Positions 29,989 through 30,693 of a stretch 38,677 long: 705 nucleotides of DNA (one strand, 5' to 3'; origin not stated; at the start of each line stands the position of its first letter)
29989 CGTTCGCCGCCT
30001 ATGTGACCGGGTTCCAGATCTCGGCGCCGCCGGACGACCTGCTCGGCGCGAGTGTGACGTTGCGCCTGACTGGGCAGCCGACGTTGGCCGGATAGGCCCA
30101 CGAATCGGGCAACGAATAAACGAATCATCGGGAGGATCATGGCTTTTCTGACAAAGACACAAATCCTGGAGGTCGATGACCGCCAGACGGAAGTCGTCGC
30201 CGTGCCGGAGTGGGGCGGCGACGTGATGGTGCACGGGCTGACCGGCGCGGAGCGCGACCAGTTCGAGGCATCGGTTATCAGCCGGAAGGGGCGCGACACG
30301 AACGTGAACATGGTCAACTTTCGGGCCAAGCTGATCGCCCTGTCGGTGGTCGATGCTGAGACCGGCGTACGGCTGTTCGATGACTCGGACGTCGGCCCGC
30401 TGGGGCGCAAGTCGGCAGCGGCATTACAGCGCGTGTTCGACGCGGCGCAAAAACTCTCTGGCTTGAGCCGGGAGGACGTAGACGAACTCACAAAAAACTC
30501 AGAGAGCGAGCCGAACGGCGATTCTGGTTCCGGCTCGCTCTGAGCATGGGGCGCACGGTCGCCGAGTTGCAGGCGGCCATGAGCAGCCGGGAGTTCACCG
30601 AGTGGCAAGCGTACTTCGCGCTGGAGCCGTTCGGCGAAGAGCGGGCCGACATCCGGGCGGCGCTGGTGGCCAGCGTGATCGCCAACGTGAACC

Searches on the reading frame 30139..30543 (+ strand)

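Call 13: search_protein_families(library=phrogs, proteins=[window:30139-30543:+], max_evalue=0.001)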
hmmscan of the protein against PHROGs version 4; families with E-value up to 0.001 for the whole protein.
window:30139-30543:+ (134 aa): 1 family
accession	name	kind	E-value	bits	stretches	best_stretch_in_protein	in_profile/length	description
phrog_344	-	tail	1.1e-27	97.8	1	1-129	8-136/137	tail assembly chaperone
